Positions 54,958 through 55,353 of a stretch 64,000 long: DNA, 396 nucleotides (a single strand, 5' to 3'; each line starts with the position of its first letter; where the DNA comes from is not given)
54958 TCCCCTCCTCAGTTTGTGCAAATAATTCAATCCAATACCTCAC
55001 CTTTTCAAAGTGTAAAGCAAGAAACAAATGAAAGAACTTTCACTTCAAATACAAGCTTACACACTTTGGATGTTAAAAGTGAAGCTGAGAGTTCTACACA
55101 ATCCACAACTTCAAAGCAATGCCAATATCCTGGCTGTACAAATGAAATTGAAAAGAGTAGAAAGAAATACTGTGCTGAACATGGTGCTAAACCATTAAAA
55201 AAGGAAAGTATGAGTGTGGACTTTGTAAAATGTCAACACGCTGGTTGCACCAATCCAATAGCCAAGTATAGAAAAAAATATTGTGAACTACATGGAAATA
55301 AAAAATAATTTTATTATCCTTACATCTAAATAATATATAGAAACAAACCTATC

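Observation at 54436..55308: A duplicated Cys/His knuckle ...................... follows a TAP-C/UBA-like domain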

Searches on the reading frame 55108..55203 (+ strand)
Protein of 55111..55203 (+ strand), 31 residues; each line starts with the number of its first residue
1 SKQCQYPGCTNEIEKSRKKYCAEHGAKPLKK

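Call 18: search_protein_families(library=pfam, proteins=[window:55111-55203:+], max_evalue=10)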
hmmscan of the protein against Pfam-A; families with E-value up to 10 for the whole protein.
seq(31 aa): 3 families
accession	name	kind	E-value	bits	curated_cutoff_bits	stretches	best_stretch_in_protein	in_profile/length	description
PF18721.6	CxC6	-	9.5e-05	23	27.5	1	3-26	11-34/66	CxC6 like cysteine cluster associated with KDZ transposases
PF19114.6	EsV_1_7_cys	-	0.012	15.8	25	1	4-24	1-26/35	EsV-1-7 cysteine-rich motif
PF24906.1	Zf_WRKY19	-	0.017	15.4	27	1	2-13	2-13/24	WRKY19 zinc finger domain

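Call 39: search_solved_structures(query=A4, max_evalue=10, show_alignments=5)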
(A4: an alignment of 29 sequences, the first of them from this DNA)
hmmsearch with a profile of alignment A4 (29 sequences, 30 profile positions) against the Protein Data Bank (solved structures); distinct sequences matched with E-value up to 10: 8.
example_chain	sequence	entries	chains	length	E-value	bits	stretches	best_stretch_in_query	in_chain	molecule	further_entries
2gli_A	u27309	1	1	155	0.014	18.3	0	5-15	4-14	PROTEIN (FIVE-FINGER GLI)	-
3v6p_A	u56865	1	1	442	0.026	17.5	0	21-29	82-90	dHax3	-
4i1l_A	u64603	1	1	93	0.035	17.1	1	4-17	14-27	Forkhead box protein P3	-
9jo8_A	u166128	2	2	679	0.068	16.2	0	21-29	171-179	TALE repeat protein targeting mitochondiral ND1-L gene. | TALE repeat protein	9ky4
3v6t_A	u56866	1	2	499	0.087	15.9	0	21-29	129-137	dHax3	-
8sro_A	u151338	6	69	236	0.11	15.5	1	4-17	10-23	Forkhead box protein P3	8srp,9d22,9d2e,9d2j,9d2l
7t91_A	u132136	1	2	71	0.11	15.5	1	5-15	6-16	Isoform 2 of Zinc finger protein GLI1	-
2ebt_A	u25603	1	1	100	2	11.5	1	4-11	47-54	Krueppel-like factor 5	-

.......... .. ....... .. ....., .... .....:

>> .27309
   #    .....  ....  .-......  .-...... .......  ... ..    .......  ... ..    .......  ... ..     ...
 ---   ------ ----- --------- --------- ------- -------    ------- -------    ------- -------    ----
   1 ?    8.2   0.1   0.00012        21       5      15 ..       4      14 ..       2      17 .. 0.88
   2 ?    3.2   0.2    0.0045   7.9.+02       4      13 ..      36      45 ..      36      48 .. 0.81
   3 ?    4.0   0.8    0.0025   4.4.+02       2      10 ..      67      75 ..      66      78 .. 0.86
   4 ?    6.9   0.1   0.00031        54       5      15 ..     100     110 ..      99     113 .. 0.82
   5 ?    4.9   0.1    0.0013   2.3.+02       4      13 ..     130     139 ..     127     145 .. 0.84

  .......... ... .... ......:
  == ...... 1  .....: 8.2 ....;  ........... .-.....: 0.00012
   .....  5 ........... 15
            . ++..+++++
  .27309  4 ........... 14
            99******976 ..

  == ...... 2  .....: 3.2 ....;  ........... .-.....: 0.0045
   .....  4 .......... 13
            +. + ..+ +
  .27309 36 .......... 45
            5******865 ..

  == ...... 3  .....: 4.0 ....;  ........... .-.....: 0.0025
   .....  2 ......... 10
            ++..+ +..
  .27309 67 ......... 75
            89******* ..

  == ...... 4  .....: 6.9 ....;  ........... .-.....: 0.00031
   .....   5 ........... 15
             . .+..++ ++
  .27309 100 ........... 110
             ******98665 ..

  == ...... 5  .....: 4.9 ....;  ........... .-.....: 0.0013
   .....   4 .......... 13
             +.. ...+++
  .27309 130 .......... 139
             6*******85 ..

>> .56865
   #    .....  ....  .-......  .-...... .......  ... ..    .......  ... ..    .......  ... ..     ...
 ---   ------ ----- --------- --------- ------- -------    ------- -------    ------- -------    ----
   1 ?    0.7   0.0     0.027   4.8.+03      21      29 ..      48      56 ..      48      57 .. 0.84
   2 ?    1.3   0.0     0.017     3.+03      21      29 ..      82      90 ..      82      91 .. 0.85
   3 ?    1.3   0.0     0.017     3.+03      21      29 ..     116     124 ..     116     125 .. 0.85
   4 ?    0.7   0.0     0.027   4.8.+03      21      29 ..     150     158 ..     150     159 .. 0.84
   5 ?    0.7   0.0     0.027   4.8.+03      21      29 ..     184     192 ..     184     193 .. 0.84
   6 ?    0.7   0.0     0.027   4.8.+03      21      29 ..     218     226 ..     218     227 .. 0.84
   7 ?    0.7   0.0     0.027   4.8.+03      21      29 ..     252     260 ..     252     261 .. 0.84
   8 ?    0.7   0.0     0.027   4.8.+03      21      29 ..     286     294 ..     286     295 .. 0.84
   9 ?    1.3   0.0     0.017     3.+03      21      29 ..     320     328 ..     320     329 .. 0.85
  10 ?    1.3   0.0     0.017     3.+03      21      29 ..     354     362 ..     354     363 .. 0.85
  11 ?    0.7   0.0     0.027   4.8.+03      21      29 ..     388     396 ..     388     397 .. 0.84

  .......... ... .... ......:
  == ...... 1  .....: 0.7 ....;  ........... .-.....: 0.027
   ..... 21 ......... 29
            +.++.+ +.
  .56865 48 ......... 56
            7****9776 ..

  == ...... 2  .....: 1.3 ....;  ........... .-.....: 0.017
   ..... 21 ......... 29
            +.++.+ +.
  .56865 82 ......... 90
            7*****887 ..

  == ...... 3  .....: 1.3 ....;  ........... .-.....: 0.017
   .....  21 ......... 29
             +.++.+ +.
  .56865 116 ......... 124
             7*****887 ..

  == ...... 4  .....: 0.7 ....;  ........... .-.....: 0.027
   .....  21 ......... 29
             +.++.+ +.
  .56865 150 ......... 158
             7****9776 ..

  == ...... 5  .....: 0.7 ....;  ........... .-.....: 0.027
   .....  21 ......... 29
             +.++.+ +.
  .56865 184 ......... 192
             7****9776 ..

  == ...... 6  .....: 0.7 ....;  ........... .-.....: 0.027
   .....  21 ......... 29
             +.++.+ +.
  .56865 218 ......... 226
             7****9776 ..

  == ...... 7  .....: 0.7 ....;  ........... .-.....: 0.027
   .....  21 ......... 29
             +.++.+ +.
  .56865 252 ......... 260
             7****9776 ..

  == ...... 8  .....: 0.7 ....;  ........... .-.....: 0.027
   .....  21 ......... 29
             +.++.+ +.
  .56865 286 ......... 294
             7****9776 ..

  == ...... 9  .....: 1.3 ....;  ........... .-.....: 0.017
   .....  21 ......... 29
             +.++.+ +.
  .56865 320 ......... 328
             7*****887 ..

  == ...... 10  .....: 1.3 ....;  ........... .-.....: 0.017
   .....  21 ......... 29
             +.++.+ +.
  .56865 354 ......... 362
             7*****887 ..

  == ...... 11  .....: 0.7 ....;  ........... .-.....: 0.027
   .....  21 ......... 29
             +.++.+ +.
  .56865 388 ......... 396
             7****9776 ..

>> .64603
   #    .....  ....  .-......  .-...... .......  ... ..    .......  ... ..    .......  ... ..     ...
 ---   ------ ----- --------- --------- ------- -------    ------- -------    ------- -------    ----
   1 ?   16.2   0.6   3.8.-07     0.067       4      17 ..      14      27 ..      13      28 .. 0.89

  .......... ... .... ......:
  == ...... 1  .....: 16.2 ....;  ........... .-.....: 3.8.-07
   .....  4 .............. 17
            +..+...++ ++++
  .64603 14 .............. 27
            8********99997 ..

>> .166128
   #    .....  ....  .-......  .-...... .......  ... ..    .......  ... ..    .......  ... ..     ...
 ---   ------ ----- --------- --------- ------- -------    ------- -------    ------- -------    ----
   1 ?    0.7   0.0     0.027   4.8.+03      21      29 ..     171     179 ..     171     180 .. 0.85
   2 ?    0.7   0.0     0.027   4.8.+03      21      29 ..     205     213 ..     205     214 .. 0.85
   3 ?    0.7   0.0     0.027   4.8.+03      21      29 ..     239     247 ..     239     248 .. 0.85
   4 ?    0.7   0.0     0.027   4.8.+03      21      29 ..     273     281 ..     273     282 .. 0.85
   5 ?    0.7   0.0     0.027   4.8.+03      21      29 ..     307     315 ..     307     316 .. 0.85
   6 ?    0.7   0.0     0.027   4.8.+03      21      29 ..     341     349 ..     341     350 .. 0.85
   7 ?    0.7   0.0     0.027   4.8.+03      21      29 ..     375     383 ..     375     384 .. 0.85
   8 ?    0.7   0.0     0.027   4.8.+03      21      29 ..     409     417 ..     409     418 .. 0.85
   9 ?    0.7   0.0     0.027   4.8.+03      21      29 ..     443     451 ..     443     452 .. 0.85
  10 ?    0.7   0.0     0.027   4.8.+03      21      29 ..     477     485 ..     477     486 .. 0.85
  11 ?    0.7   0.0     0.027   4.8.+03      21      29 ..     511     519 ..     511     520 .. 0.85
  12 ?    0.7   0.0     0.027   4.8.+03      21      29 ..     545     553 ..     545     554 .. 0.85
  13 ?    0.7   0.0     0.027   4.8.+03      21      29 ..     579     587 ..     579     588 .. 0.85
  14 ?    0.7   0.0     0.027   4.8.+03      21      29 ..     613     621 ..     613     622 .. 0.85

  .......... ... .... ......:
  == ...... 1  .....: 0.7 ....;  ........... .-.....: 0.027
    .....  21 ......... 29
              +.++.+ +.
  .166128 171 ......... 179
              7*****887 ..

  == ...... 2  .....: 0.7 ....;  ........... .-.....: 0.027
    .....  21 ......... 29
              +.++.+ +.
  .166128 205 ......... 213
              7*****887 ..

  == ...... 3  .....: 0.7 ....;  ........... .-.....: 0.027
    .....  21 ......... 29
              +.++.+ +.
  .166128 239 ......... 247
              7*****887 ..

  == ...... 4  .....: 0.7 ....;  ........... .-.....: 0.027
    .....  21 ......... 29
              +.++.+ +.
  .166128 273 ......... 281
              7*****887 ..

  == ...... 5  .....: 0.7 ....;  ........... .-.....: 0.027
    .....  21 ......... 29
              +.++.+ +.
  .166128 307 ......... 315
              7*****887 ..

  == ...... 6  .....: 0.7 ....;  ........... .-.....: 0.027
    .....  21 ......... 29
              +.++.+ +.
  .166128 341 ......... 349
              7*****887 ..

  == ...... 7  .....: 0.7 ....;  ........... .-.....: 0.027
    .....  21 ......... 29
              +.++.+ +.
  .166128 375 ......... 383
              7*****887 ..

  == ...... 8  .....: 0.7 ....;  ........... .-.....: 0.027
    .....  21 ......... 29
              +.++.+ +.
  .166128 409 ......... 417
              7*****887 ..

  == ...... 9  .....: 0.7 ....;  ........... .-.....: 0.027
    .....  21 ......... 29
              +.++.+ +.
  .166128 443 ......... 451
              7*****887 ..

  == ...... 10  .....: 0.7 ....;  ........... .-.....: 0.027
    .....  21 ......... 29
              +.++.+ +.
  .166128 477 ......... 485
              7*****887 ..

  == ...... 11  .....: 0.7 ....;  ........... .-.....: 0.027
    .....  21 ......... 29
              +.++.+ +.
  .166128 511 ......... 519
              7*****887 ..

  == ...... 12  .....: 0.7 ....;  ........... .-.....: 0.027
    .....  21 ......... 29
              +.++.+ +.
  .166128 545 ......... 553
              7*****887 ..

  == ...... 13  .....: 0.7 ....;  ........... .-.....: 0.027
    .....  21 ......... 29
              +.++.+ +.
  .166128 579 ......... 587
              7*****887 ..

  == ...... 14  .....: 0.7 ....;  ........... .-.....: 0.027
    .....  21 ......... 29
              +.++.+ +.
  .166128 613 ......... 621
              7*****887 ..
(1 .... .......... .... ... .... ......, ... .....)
